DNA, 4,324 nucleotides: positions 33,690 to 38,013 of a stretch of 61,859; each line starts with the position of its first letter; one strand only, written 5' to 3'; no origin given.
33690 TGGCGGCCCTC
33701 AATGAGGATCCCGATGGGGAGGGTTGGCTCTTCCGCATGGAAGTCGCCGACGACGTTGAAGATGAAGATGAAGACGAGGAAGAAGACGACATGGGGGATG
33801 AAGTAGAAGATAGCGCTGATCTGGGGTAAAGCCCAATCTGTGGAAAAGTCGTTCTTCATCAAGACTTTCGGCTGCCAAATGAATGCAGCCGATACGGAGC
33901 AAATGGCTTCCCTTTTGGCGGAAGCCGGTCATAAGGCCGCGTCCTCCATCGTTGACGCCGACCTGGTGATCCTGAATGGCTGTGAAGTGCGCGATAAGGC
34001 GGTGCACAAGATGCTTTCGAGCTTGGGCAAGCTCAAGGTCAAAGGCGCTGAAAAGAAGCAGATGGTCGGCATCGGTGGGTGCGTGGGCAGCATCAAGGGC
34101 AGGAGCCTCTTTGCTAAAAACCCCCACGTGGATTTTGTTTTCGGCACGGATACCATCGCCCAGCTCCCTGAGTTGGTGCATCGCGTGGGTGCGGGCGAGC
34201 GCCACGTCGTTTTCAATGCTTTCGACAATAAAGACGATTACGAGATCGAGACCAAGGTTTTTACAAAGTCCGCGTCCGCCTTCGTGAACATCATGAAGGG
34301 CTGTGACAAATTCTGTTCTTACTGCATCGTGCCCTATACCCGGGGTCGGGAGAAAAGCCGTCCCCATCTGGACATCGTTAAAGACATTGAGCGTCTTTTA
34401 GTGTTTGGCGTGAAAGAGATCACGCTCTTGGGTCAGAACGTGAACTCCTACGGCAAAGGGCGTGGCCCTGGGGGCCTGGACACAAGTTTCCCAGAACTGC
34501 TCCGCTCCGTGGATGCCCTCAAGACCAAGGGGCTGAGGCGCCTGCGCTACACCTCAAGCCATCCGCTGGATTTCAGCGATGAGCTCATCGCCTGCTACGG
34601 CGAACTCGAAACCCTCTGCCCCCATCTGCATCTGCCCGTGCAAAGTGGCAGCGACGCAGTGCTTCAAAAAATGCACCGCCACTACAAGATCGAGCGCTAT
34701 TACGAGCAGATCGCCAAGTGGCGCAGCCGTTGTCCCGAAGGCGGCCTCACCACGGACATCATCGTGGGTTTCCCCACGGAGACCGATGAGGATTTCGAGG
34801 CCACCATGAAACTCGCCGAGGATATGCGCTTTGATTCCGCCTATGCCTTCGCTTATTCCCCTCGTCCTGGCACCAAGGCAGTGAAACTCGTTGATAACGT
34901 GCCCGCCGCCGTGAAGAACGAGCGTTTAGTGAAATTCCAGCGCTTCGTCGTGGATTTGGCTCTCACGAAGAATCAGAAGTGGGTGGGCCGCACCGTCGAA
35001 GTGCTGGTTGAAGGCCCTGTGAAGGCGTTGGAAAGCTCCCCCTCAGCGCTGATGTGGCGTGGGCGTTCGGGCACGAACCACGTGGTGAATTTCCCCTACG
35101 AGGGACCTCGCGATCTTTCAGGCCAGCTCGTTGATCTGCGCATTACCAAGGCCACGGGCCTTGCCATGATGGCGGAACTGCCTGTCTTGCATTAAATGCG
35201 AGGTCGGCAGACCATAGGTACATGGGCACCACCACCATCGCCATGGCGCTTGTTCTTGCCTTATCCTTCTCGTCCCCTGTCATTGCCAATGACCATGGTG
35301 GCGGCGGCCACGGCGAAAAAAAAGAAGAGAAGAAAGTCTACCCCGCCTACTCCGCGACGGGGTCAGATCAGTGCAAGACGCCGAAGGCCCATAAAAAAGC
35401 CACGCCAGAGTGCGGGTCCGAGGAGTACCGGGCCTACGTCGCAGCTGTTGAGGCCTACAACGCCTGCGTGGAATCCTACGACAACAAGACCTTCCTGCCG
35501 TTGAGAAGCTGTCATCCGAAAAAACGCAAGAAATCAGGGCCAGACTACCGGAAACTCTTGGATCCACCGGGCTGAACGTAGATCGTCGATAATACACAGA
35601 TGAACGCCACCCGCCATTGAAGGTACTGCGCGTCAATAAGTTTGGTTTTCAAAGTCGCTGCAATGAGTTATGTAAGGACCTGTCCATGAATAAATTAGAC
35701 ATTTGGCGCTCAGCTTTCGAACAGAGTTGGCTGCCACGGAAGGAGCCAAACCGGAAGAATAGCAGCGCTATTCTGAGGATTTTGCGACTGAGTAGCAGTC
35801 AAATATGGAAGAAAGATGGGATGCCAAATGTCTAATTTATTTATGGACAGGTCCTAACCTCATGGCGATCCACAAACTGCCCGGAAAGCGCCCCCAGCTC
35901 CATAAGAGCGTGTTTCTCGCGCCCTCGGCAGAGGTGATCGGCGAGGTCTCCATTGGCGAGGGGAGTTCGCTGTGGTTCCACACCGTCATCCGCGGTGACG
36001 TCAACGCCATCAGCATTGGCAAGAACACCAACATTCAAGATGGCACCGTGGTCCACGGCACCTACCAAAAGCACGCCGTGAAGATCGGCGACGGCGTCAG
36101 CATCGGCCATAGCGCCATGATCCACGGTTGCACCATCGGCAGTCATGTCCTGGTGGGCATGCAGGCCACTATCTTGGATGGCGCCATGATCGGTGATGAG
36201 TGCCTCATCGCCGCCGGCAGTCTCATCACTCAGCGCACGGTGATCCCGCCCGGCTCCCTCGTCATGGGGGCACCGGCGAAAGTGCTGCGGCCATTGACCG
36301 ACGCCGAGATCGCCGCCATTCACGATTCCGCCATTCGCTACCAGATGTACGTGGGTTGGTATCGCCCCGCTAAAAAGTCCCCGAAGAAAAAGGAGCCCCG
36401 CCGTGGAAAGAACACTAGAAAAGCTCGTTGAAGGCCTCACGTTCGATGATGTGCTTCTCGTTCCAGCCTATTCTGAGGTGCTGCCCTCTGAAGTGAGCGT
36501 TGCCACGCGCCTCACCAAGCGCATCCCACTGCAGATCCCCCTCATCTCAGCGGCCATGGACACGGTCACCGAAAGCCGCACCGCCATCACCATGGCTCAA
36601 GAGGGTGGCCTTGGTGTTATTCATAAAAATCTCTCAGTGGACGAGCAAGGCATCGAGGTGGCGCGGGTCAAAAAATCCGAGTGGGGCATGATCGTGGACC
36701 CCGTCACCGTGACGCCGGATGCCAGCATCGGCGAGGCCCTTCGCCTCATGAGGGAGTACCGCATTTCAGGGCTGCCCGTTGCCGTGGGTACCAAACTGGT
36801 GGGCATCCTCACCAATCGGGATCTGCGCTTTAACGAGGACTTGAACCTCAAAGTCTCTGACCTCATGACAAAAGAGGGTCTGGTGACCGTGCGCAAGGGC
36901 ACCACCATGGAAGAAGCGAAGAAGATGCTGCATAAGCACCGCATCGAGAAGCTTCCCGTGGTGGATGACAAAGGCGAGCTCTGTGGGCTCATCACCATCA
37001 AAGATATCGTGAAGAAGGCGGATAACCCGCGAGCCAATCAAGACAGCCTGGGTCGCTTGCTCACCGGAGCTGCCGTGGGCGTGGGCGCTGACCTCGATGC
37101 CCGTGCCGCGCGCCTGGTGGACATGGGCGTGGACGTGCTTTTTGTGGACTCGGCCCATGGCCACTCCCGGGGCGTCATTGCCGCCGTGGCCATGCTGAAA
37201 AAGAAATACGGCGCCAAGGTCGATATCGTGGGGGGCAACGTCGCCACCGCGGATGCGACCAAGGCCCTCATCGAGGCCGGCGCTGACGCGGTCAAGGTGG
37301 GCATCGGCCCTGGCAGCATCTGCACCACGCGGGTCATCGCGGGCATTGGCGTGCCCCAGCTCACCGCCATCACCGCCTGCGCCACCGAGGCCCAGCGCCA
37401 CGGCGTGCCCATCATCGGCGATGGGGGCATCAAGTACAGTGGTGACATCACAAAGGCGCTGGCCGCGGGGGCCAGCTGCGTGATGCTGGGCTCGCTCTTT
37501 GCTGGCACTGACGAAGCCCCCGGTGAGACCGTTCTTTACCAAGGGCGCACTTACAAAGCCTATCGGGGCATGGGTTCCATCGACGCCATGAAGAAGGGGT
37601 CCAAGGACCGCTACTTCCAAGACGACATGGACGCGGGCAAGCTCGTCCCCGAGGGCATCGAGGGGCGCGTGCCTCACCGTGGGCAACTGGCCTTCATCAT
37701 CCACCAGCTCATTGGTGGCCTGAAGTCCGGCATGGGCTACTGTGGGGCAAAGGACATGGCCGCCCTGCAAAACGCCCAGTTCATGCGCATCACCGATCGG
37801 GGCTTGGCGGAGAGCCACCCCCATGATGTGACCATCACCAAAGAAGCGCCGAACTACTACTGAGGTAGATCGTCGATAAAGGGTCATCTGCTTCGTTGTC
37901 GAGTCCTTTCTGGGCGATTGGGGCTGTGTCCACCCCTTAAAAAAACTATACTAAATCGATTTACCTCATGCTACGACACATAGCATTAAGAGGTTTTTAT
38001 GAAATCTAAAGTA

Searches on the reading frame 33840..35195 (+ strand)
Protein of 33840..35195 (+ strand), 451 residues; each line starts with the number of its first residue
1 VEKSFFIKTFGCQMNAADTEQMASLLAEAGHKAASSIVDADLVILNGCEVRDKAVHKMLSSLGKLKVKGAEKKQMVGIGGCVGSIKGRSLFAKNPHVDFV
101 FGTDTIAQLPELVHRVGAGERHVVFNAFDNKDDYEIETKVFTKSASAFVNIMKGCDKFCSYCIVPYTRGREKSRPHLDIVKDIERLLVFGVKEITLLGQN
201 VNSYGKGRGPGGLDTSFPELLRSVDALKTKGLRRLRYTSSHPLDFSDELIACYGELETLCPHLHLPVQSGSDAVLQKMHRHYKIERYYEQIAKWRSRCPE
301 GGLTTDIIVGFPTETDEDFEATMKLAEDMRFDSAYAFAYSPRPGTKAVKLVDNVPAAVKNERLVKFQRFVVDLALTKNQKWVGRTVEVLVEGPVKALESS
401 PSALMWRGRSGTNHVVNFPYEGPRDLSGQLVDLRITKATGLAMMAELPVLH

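Call 34: search_protein_families(library=pfam, proteins=[window:33840-35195:+], max_evalue=0.00001)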
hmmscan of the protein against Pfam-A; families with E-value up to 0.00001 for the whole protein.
window:33840-35195:+ (451 aa): 2 families
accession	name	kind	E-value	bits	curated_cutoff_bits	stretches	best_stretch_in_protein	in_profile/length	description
PF00919.26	UPF0004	-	6.8e-26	90.6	27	1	5-102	2-98/98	Uncharacterized protein family UPF0004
PF04055.27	Radical_SAM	-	3.7e-24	86.2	29.5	1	149-326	1-166/166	Radical SAM superfamily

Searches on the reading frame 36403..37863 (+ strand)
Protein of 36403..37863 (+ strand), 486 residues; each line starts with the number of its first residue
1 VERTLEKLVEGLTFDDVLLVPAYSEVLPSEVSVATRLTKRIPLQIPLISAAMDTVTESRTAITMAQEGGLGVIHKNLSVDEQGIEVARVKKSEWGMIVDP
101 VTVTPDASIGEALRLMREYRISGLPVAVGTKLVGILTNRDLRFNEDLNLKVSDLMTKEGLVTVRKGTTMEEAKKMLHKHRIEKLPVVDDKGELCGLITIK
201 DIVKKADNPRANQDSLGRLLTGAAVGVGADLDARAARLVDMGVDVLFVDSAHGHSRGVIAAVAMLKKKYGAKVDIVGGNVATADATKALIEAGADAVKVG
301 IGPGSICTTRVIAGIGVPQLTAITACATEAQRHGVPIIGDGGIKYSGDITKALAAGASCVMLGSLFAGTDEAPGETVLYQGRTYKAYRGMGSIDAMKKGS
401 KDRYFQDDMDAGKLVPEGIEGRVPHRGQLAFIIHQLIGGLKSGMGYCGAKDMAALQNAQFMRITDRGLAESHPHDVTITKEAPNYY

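Call 34: search_protein_families(library=pfam, proteins=[window:36403-37863:+], max_evalue=0.00001)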
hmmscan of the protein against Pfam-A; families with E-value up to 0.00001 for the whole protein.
window:36403-37863:+ (486 aa): 3 families
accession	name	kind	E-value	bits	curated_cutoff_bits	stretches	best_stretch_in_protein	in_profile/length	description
PF00478.31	IMPDH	-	4.2e-158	526.3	25.6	1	11-474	1-345/345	IMP dehydrogenase / GMP reductase domain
PF00571.33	CBS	-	6e-30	103.8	24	2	151-205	1-54/57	CBS domain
PF03060.21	NMO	-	2e-11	44.3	28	1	274-378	137-237/331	Nitronate monooxygenase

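Call 36: find_homologous_proteins(query=window:36403-37860:+, max_evalue=1e-50)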
Query window:36403-37860:+ (486 aa): 8000 proteins with E <= 1e-50 among 8000 candidates; the best 120 are listed.
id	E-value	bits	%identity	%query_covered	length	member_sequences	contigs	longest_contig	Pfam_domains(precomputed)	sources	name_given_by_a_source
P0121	1.5e-275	932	89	99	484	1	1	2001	PF00478.32,PF03060.22,PF00571.34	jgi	jgi:IMP dehydrogenase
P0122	9.5e-247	837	79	99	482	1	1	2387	PF01070.25,PF00478.32,PF03060.22,PF00571.34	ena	-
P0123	1.2e-246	837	78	99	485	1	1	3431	PF01070.25,PF00478.32,PF03060.22,PF00571.34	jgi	-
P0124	1.2e-243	827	78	99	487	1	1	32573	PF01070.25,PF00478.32,PF03060.22,PF00571.34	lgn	-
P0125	1.6e-239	814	76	98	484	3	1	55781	PF01070.25,PF00478.32,PF03060.22,PF00571.34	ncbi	-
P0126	9.3e-234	795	74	99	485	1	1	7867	PF01070.25,PF00478.32,PF03060.22,PF00977.28,PF00571.34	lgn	-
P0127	9.9e-233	791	73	99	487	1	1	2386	PF01070.25,PF00478.32,PF03060.22,PF00571.34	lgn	-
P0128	1.6e-232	790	76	99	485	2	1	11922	PF00478.32,PF03060.22,PF00571.34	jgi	jgi:IMP dehydrogenase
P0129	5.1e-232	789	74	99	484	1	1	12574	PF01070.25,PF00478.32,PF03060.22,PF00571.34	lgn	-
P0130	7.4e-231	785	72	99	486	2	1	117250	PF01070.25,PF00478.32,PF03060.22,PF00977.28,PF01884.24,PF00571.34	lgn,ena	-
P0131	7.9e-231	785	74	99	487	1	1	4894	PF01070.25,PF00478.32,PF03060.22,PF00571.34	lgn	-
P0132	5.8e-230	782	72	99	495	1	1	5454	PF01070.25,PF00478.32,PF03060.22,PF00571.34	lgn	-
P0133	3.4e-228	776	72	99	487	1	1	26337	PF01070.25,PF00478.32,PF03060.22,PF00977.28,PF00571.34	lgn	-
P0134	3.1e-227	773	73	100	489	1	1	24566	PF01070.25,PF00478.32,PF03060.22,PF00571.34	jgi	jgi:IMP dehydrogenase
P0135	2.9e-226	770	73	98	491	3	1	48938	PF00478.32,PF03060.22,PF00571.34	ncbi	-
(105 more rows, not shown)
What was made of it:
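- On Bacterial dimer alpha3-truncated histones (HBb/Bd0055 type): The named IMPDH relatives are all Bdellovibrionota at 68-79% identity (call 36).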
